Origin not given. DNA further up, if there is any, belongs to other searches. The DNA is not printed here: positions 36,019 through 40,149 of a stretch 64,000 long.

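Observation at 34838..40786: Mosaic KS and KR-ACP tracts copied between non-adjacent modules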

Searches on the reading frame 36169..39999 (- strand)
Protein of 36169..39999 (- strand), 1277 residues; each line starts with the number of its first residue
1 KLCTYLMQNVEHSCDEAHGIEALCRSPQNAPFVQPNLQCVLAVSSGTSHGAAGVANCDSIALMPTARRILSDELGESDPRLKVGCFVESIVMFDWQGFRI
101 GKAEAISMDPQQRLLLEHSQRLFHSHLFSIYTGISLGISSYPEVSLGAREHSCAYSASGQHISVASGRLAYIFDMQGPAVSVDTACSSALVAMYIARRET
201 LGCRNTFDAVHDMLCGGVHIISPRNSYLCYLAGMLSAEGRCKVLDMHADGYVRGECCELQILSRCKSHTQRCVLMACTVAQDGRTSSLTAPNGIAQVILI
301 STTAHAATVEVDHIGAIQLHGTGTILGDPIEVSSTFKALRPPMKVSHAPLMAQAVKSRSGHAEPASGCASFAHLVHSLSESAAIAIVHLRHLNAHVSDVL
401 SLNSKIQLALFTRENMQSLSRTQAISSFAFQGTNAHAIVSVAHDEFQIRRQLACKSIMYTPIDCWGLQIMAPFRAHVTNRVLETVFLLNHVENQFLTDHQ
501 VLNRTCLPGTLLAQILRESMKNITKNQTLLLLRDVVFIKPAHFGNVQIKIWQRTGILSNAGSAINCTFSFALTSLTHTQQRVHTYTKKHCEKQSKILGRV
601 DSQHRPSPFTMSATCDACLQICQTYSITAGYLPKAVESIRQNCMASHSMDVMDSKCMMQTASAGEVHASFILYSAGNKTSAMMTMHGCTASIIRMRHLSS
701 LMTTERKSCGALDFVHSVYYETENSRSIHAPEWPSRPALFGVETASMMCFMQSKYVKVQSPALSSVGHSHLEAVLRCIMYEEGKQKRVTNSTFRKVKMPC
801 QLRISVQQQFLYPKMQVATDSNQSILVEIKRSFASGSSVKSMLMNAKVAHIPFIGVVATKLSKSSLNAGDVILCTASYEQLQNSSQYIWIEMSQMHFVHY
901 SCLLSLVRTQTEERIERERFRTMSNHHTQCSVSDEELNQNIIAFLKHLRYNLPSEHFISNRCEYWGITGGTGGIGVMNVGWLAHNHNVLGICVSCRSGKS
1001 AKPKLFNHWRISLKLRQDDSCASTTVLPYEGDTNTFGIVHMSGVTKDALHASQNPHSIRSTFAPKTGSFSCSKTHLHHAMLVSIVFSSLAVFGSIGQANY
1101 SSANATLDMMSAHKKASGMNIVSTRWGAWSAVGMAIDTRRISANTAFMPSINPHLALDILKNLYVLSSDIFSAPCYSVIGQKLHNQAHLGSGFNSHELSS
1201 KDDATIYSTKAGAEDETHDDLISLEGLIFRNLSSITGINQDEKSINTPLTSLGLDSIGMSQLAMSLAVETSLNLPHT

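Call 9: search_protein_families(library=pfam, proteins=[window:36169-39999:-], max_evalue=0.001)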
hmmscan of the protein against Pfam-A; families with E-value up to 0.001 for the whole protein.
window:36169-39999:- (1277 aa): 4 families
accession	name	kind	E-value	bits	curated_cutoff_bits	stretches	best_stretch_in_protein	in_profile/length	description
PF00109.32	ketoacyl-synt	-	2.2e-32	113.1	20.8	1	77-264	55-248/252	Beta-ketoacyl synthase, N-terminal domain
PF02801.28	Ketoacyl-synt_C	-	5.9e-19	68.7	20.8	1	272-389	2-118/119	Beta-ketoacyl synthase, C-terminal domain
PF08659.16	KR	-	5.2e-15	56.3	22.6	1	967-1130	5-179/180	KR domain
PF21089.3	PKS_DH_N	-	2.8e-05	24.4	27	1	491-545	25-78/103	Polyketide synthase dehydratase domain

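Call 54: search_protein_representatives(protein=window:36169-39657:-)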
Query: 1163 residues. Proteins with E-value up to 0.001 (for the whole library): 54159; up to 1e-10: 38107; up to 1e-30: 15610. The best 150 are listed.
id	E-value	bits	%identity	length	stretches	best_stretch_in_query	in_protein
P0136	4.0e-279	945.6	36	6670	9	20-427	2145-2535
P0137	5.6e-276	935.1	39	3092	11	19-257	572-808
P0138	1.9e-262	890.4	99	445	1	161-568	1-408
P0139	7.6e-250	848.6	35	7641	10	16-405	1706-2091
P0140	4.3e-238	809.7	40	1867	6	19-257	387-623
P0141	1.2e-237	808.2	34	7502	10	17-405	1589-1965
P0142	8.9e-229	778.8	34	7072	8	13-328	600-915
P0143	2.0e-212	724.7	33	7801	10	40-328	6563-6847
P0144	4.5e-211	720.2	34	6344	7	15-328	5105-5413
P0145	1.1e-207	709.0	33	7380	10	25-328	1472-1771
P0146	3.6e-207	707.3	34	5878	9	41-337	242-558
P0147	5.0e-207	706.8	32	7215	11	33-283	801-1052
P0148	8.8e-206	702.7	32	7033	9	37-329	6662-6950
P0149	2.1e-205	701.5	35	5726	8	38-333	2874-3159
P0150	4.2e-203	693.8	32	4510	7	18-335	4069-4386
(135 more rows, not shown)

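Call 59: list_cluster_members(proteins=[P0137, P0140, P0136, P0139])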
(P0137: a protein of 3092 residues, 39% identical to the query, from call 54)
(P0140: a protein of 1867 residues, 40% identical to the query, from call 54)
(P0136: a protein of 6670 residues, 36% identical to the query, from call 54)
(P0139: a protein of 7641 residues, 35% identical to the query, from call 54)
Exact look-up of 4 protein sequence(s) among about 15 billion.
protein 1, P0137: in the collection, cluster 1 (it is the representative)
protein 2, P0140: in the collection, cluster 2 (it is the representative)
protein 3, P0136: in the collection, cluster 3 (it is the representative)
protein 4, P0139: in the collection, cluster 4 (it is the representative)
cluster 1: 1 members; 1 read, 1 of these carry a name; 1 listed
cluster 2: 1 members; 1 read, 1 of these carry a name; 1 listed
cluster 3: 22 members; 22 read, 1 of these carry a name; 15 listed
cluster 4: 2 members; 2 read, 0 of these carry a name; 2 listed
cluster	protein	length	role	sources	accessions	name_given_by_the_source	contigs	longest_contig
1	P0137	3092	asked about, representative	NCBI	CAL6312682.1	unnamed protein product [Bathycoccus prasinos]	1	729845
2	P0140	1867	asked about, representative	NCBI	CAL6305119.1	unnamed protein product [Bathycoccus prasinos]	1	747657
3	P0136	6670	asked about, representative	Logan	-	-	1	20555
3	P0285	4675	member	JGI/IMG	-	acyl transferase domain-containing protein/acyl carrier protein/thioesterase ...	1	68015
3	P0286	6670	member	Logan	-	-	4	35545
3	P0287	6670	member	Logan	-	-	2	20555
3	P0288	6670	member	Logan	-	-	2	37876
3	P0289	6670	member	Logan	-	-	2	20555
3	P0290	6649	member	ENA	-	-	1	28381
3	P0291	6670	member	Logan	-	-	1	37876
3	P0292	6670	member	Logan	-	-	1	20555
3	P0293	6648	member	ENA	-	-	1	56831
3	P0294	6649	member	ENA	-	-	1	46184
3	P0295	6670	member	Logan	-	-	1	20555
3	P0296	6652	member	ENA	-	-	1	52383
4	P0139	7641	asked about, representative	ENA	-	-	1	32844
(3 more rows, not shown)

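Call 60: find_encoding_contigs(protein=P0140, flank=10000, max_places=3)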
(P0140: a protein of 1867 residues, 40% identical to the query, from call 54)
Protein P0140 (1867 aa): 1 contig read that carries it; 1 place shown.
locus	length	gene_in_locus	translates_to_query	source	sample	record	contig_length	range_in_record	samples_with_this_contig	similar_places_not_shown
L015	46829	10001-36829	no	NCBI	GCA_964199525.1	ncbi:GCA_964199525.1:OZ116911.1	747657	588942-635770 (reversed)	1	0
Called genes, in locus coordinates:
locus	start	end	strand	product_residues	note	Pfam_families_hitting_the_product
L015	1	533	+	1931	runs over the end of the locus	PF00581:Rhodanese, PF00501:AMP-binding, PF00550:PP-binding (weak), PF01370:Epimerase (faint), PF07993:NAD_binding_4, PF08240:ADH_N, PF00107:ADH_zinc_N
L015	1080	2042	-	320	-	PF00069:Pkinase, PF07714:PK_Tyr_Ser-Thr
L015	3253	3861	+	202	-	PF00504:Chloroa_b-bind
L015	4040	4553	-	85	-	PF15247:SLBP_RNA_bind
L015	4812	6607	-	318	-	PF00534:Glycos_transf_1, PF13692:Glyco_trans_1_4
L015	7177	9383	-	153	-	PF02373:JmjC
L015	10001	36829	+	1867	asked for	PF00109:ketoacyl-synt, PF02801:Ketoacyl-synt_C, PF00109:ketoacyl-synt, PF02801:Ketoacyl-synt_C, PF00109:ketoacyl-synt, PF02801:Ketoacyl-synt_C, PF00109:ketoacyl-synt, PF02801:Ketoacyl-synt_C, +5 more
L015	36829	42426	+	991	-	PF00109:ketoacyl-synt, PF02801:Ketoacyl-synt_C, PF00109:ketoacyl-synt, PF16197:KAsynt_C_assoc (faint), PF02801:Ketoacyl-synt_C, PF13469:Sulfotransfer_3 (weak)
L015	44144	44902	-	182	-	PF00025:Arf (weak), PF00071:Ras, PF01926:MMR_HSR1 (weak), PF08477:Roc, PF00071:Ras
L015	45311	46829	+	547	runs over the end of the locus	PF17207:MCM_OB, PF00493:MCM, PF01078:Mg_chelatase (weak), PF17855:MCM_lid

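Call 66: find_encoding_contigs(protein=P0137, flank=10000, max_places=3)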
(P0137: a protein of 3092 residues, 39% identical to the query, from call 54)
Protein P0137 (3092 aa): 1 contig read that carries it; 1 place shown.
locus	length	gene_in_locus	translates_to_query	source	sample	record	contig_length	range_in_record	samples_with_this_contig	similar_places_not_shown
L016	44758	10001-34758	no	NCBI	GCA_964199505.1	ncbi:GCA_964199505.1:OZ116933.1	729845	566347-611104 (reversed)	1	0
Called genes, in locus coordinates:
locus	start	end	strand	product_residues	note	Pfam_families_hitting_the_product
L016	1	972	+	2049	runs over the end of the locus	PF00581:Rhodanese, PF00501:AMP-binding, PF00550:PP-binding (weak), PF01370:Epimerase (faint), PF07993:NAD_binding_4, PF08240:ADH_N, PF00107:ADH_zinc_N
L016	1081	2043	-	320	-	PF00069:Pkinase, PF07714:PK_Tyr_Ser-Thr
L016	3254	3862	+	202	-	PF00504:Chloroa_b-bind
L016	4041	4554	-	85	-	PF15247:SLBP_RNA_bind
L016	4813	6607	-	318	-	PF00534:Glycos_transf_1, PF13692:Glyco_trans_1_4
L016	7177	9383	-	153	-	PF02373:JmjC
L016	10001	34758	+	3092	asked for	PF00109:ketoacyl-synt, PF02801:Ketoacyl-synt_C, PF08659:KR, PF00109:ketoacyl-synt, PF02801:Ketoacyl-synt_C, PF00109:ketoacyl-synt, PF02801:Ketoacyl-synt_C, PF08659:KR, +12 more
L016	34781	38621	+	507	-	PF00109:ketoacyl-synt, PF02801:Ketoacyl-synt_C, PF08659:KR, PF00550:PP-binding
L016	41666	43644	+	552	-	PF23297:ACP_SdgA_C, PF00550:PP-binding, PF00109:ketoacyl-synt, PF02801:Ketoacyl-synt_C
